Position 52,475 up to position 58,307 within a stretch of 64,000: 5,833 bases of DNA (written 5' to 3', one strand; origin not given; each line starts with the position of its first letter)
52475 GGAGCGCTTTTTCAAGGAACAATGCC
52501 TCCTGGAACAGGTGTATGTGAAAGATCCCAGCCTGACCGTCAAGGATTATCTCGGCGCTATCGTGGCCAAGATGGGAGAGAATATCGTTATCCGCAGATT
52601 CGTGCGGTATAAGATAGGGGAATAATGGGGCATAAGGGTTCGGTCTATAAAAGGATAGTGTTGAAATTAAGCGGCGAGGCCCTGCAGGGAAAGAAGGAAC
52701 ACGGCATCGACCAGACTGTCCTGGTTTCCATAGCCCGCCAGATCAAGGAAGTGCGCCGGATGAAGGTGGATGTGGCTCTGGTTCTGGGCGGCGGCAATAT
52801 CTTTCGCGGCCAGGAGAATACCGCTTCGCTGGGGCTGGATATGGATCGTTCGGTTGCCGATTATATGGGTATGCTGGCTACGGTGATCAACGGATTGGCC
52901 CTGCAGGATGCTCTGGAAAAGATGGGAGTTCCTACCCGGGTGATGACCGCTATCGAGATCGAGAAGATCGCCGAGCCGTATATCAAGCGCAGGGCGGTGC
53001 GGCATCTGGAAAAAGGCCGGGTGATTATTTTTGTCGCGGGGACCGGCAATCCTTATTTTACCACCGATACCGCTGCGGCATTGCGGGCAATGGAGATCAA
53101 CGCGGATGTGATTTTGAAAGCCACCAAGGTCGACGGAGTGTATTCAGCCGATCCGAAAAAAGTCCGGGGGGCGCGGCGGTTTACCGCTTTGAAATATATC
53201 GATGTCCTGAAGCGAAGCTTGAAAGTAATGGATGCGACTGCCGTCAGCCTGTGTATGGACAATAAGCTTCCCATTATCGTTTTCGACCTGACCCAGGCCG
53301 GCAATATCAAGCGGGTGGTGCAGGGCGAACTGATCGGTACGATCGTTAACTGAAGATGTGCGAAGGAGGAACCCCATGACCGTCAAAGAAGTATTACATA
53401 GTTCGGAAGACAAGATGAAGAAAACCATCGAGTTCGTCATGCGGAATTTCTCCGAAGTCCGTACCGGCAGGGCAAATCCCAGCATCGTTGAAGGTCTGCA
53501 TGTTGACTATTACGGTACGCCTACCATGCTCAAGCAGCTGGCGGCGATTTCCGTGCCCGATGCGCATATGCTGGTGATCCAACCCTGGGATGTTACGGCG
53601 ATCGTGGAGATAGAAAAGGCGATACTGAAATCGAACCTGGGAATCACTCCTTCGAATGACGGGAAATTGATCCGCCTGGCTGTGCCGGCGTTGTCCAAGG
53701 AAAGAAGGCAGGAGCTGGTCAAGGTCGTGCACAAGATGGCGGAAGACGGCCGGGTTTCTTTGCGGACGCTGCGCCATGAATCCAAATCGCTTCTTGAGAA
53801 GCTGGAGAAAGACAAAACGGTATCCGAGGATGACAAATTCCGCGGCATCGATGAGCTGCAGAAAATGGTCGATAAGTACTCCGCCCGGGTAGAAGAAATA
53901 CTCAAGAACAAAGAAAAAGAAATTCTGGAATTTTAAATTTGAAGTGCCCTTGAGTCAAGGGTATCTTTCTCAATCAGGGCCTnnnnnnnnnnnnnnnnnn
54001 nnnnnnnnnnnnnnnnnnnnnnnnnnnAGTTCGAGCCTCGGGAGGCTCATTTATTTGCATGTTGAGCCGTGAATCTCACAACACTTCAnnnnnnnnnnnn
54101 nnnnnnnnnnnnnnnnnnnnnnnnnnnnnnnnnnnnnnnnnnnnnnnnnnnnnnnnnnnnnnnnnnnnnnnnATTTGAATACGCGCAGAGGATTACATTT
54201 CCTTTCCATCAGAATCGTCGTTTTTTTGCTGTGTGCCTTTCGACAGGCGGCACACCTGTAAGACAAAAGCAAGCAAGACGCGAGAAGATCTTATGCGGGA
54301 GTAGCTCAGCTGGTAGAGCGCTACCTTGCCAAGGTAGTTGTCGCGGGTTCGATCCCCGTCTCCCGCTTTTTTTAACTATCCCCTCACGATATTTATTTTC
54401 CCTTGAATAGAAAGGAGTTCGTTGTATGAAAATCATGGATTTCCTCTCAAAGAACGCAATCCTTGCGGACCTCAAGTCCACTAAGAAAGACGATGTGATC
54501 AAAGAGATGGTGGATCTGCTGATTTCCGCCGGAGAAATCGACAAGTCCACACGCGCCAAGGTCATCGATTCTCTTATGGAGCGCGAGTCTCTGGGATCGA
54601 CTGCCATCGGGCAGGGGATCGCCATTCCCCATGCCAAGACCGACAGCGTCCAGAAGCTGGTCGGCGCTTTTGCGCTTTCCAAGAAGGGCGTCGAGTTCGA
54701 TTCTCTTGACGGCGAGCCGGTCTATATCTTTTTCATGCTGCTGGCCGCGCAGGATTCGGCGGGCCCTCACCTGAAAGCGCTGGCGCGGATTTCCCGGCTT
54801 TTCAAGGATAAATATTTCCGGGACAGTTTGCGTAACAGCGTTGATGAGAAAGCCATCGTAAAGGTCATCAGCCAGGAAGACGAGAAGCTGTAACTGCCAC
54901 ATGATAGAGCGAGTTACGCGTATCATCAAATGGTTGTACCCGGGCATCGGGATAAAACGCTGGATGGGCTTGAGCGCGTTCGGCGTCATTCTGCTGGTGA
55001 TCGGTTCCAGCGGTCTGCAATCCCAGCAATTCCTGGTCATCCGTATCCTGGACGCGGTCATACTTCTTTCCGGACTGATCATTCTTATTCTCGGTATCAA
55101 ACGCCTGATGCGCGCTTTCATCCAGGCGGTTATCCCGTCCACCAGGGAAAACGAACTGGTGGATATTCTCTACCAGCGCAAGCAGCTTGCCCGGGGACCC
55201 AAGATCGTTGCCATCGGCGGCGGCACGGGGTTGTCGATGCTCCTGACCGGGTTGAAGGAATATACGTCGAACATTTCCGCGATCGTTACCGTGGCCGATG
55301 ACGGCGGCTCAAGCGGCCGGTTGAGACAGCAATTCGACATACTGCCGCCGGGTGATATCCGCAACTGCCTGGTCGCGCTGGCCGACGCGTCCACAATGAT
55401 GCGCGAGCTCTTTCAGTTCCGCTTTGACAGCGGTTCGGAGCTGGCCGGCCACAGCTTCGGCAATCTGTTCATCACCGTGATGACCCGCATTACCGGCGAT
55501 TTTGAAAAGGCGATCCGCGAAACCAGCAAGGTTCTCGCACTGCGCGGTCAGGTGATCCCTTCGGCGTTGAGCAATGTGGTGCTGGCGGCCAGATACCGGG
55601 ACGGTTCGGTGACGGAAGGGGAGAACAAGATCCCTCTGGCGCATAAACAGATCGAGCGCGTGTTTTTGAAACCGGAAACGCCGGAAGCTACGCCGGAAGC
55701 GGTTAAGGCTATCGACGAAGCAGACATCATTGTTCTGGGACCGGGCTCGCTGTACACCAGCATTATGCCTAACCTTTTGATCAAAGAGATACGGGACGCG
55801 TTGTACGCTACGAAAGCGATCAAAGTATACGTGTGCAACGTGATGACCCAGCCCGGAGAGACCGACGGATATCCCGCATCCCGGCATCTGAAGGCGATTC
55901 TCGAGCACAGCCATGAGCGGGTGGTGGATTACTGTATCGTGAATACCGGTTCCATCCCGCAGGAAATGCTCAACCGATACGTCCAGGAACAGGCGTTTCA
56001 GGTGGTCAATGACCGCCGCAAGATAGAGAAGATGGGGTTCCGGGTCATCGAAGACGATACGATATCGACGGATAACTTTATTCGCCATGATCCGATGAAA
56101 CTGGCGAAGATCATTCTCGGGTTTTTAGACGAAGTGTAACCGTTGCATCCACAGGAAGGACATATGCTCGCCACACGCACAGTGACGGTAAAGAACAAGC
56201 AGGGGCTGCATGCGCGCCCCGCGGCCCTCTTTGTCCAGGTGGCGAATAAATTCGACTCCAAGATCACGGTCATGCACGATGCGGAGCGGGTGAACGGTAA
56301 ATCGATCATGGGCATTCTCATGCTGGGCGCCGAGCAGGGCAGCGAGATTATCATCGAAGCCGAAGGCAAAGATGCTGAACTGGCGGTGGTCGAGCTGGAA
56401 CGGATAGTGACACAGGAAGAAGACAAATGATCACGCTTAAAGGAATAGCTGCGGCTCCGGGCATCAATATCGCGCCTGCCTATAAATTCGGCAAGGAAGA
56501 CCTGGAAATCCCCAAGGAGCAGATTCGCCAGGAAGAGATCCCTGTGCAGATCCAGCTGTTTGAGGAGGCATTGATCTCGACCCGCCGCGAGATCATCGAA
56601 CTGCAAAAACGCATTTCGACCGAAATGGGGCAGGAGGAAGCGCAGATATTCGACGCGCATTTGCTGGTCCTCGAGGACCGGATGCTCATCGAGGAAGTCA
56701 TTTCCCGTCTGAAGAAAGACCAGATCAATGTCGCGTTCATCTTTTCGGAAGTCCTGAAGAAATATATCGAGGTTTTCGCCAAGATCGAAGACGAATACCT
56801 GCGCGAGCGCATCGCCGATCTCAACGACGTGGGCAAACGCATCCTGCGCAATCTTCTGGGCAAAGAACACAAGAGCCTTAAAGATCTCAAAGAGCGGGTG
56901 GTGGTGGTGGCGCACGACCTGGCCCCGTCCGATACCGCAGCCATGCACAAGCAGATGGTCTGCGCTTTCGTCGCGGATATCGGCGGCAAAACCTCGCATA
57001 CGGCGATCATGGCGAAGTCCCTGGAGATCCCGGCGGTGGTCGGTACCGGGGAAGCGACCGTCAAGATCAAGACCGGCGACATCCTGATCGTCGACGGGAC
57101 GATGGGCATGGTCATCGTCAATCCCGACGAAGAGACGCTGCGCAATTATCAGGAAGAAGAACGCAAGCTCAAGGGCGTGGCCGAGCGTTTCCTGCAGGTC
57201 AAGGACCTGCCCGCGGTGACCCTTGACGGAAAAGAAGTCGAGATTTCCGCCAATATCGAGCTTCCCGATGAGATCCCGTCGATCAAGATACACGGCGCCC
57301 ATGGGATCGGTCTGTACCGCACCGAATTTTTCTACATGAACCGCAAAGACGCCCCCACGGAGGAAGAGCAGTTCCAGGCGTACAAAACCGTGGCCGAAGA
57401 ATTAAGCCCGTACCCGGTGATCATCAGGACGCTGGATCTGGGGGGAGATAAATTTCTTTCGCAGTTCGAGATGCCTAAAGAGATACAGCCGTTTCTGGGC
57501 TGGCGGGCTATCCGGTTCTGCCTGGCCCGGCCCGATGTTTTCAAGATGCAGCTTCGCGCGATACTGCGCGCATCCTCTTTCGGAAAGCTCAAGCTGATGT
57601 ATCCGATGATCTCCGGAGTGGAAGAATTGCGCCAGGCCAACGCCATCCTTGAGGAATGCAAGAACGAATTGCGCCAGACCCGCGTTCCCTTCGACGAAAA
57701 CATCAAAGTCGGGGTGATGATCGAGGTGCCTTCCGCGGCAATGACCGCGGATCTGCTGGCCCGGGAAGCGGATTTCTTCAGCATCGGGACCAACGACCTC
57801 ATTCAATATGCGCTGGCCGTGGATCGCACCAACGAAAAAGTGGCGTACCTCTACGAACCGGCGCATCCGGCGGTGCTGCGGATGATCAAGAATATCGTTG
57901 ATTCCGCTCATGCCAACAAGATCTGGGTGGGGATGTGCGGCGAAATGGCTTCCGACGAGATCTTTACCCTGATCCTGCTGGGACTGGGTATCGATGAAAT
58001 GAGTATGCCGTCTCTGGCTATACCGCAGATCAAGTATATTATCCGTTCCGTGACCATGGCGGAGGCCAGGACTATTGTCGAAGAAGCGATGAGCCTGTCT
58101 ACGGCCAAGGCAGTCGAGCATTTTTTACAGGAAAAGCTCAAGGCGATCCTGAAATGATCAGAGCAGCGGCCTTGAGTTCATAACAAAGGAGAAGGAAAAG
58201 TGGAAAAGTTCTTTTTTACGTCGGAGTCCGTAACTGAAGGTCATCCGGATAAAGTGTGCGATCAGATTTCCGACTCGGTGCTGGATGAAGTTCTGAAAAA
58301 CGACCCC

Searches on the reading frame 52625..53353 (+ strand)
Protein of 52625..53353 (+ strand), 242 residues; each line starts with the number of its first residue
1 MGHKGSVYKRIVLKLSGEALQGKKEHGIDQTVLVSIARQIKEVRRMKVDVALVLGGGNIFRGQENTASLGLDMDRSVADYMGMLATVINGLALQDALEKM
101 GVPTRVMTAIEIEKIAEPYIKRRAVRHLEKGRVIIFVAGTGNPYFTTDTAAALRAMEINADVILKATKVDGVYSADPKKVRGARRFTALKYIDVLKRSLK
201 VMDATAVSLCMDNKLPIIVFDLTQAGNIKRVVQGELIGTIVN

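Call 13: search_protein_families(library=pfam, proteins=[window:52625-53353:+], max_evalue=0.00001)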
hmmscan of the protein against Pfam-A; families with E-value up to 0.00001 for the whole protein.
window:52625-53353:+ (242 aa): 1 family
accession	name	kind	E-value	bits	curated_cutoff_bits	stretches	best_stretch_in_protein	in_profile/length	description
PF00696.33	AA_kinase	-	3.4e-34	119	24.9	1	9-221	1-234/234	Amino acid kinase family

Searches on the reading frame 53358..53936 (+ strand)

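Call 13: search_protein_families(library=pfam, proteins=[window:53358-53936:+], max_evalue=0.00001)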
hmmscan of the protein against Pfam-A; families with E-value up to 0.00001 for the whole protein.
window:53358-53936:+ (192 aa): 1 family
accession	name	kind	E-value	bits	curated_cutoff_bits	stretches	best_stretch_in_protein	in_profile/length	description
PF01765.24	RRF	-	1.7e-61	207.3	29.7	1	29-190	3-164/164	Ribosome recycling factor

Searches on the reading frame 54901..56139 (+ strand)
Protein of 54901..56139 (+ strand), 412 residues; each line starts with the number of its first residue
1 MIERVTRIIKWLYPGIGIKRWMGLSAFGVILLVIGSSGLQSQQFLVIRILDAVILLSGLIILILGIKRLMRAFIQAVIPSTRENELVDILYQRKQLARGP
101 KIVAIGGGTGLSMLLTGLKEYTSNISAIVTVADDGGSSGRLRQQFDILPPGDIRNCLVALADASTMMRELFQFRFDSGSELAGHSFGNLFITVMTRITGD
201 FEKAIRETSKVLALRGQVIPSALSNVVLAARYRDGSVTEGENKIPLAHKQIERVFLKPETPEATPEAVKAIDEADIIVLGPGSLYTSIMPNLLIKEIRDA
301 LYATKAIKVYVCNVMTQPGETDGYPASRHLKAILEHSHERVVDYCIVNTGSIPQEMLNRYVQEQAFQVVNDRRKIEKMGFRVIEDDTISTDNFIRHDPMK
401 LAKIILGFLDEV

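Call 13: search_protein_families(library=pfam, proteins=[window:54901-56139:+], max_evalue=0.00001)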
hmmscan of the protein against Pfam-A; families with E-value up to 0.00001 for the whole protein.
window:54901-56139:+ (412 aa): 1 family
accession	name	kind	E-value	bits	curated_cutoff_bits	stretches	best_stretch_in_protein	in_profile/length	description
PF01933.23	CofD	-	1.2e-119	399.2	30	1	102-387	1-289/290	2-phospho-L-lactate transferase CofD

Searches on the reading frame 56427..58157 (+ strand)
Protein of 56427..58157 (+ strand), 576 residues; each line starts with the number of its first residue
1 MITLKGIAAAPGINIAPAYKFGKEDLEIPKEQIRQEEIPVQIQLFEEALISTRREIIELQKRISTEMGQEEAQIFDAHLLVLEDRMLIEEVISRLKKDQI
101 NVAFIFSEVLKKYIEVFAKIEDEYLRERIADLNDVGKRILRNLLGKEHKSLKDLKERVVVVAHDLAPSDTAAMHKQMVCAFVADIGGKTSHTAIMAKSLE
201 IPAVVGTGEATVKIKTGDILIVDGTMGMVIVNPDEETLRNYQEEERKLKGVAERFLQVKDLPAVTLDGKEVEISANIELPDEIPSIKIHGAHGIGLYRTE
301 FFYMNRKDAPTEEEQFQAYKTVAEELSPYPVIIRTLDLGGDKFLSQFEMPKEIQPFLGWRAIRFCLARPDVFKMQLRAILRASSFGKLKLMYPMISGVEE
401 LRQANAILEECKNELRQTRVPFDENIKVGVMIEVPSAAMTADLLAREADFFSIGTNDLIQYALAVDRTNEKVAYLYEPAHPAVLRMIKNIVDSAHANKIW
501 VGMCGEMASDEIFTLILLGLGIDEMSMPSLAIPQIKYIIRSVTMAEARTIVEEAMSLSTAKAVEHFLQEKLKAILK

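Call 13: search_protein_families(library=pfam, proteins=[window:56427-58157:+], max_evalue=0.00001)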
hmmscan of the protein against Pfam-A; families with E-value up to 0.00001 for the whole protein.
window:56427-58157:+ (576 aa): 3 families
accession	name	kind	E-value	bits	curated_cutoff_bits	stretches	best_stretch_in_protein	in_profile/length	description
PF02896.24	PEP-utilizers_C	-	3.7e-119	397.7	22.8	1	257-542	6-291/293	PEP-utilising enzyme, PEP-binding domain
PF05524.18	PEP-utilisers_N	-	7.8e-29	100.7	24.4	1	5-128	1-121/121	PEP-utilising enzyme, N-terminal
PF00391.29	PEP-utilizers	-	1.7e-24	85.7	23.1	1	155-227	2-72/72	PEP-utilising enzyme, mobile domain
